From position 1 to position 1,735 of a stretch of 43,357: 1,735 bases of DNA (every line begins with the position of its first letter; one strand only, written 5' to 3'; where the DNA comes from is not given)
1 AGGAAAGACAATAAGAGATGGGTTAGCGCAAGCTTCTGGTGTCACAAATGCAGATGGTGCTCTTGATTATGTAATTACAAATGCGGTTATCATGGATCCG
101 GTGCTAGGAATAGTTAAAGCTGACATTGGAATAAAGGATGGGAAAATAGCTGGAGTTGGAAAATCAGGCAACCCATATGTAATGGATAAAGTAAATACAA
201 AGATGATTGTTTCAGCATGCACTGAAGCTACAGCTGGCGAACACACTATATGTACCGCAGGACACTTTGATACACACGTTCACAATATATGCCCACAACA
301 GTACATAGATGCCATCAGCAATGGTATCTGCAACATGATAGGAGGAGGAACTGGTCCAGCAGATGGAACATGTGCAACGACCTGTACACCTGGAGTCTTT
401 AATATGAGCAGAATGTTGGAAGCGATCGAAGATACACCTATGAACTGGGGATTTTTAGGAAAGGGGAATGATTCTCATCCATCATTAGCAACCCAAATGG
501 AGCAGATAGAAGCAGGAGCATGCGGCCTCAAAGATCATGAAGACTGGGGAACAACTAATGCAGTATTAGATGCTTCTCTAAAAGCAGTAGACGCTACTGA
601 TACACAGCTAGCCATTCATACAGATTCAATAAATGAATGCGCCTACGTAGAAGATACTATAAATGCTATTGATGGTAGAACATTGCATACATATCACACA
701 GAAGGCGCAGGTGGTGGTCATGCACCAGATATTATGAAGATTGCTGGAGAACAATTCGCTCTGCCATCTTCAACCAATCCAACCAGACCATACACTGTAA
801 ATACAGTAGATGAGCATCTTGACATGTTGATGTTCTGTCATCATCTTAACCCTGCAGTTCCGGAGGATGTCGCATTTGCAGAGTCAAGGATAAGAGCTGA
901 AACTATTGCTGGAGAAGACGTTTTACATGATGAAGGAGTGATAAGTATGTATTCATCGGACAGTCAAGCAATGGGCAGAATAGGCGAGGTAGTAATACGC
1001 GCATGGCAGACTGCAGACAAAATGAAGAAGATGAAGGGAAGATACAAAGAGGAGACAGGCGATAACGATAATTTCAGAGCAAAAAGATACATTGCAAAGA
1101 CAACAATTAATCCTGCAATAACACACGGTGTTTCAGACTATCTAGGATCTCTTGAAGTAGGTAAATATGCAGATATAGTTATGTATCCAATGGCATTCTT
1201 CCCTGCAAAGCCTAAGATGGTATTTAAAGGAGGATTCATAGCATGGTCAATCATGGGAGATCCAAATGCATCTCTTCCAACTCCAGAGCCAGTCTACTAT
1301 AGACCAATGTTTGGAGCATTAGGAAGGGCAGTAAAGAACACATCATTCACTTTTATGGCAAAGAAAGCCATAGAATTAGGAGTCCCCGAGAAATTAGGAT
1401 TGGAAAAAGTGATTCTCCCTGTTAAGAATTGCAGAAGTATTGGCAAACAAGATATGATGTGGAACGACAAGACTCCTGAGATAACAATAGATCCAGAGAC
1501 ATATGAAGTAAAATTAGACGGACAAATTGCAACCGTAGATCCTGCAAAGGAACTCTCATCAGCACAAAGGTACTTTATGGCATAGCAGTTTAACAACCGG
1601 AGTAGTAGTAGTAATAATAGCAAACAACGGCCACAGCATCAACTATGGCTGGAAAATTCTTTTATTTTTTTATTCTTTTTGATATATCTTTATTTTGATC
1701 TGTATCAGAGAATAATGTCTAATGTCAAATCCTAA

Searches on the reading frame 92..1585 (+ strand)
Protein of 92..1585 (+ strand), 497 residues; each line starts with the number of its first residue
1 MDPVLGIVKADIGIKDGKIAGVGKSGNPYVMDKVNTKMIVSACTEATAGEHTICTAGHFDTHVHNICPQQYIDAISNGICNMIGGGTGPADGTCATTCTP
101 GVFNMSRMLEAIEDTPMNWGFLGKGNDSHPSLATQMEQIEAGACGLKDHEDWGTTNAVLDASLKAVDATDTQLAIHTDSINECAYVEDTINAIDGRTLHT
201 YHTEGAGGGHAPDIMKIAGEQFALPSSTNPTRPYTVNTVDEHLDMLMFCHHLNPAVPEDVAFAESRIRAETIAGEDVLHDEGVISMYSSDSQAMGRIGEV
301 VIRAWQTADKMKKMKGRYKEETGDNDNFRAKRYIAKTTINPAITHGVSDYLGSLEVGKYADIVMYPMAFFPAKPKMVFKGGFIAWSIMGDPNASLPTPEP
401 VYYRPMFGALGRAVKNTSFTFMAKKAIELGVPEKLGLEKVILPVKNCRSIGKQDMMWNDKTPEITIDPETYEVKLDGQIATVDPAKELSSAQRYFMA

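Call 3: search_protein_families(library=pfam, proteins=[window:92-1585:+], max_evalue=0.01)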
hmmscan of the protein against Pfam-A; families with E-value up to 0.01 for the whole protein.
window:92-1585:+ (497 aa): 3 families
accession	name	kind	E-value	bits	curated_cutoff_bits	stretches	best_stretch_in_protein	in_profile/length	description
PF01979.26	Amidohydro_1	-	4.1e-64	217.5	25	1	54-381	2-342/345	Amidohydrolase family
PF00449.26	Urease_alpha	-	1.1e-13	52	23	1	5-46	79-120/121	Urease alpha-subunit, N-terminal domain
PF07969.17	Amidohydro_3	-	9.2e-07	29.1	29.7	1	125-374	239-453/472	Amidohydrolase family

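Call 4: search_protein_families(library=ncbifam, proteins=[window:92-1585:+], max_evalue=0.01)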
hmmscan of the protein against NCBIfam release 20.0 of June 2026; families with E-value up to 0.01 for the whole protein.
window:92-1585:+ (497 aa): 10 families
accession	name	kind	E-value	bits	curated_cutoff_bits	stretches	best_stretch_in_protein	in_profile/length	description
NF009686.0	PRK13207.1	subfamily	6.8e-239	794.3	354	1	3-496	80-568/569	urease subunit alpha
TIGR01792.1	urease_alph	equivalog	1.5e-231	770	680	1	6-496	81-567/568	urease subunit alpha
NF009834.0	PRK13309.1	equivalog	2.7e-219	729.2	1001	1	2-496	79-571/572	urease subunit alpha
NF010591.0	PRK13985.1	equivalog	1.4e-218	727.2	1083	1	6-495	80-567/569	urease subunit beta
NF009685.0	PRK13206.1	equivalog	2e-213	710.2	907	1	5-496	84-572/573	urease subunit alpha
NF006549.0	PRK09045.1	equivalog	4.4e-05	22.3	540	1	319-374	332-387/444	TRZ/ATZ family hydrolase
NF006689.0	PRK09237.1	equivalog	6.1e-05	21.7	371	0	10-66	23-67/383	amidohydrolase/deacetylase family metallohydrolase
NF006056.0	PRK08204.1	subfamily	6.3e-05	21.9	391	1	305-364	318-378/449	hypothetical protein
NF005211.0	PRK06687.1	equivalog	0.0027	16.5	703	1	306-364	318-370/419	TRZ/ATZ family protein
NF005557.0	PRK07228.1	equivalog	0.0029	16.4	522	0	323-374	332-383/445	5'-deoxyadenosine deaminase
